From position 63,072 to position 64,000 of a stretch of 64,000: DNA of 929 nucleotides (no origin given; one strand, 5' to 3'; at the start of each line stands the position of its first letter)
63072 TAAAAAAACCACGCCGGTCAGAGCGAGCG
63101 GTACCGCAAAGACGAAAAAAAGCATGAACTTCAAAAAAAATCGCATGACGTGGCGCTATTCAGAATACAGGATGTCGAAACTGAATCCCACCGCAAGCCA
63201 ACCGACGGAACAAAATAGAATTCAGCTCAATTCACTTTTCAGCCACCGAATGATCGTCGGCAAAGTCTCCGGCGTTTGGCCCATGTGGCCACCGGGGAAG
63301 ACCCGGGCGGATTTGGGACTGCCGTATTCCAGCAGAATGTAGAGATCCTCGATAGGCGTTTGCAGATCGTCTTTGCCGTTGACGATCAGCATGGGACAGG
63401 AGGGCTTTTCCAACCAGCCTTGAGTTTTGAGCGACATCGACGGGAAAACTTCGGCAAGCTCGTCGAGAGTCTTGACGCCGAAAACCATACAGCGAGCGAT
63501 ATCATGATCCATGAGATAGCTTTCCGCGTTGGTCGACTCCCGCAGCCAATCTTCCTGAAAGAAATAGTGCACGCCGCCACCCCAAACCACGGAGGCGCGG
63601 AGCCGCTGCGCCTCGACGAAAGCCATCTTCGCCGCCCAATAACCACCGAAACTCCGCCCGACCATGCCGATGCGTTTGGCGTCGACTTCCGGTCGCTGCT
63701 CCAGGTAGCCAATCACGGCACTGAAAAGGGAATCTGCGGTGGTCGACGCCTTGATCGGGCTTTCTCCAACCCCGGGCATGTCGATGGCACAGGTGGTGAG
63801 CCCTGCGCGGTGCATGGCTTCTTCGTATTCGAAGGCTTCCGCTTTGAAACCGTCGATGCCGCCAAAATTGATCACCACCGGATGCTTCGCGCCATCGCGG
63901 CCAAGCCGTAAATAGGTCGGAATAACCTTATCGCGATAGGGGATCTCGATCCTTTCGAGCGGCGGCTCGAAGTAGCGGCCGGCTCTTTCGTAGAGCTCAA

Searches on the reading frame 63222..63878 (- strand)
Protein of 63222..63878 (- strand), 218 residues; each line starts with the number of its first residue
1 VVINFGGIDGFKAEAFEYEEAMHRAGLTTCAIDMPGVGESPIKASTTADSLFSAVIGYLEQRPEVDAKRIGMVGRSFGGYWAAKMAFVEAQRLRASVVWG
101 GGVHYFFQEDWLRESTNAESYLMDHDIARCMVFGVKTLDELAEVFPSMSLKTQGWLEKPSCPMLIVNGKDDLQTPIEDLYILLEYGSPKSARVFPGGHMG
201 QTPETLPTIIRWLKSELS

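Call 93: search_protein_families(library=pfam, max_evalue=0.001, proteins=[window:63222-63878:-])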
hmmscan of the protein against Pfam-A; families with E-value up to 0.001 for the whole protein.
window:63222-63878:- (218 aa): 6 families
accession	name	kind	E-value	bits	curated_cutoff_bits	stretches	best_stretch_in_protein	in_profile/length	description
PF06500.17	FrsA-like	-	7.9e-19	68.2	22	1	2-216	197-412/414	Esterase FrsA-like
PF08840.17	BAAT_C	-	3.5e-08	34.2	20.9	1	52-175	6-128/210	BAAT / Acyl-CoA thioester hydrolase C terminal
PF00561.26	Abhydrolase_1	-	9.2e-06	25.9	25.8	1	24-101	25-102/245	alpha/beta hydrolase fold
PF00326.27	Peptidase_S9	-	1.9e-05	24.7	22.6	1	53-179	49-163/213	Prolyl oligopeptidase family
PF12697.13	Abhydrolase_6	-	5e-05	24.5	26.3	1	19-180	17-187/217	Alpha/beta hydrolase family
PF01738.24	DLH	-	0.00014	22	21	1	48-105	77-130/217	Dienelactone hydrolase family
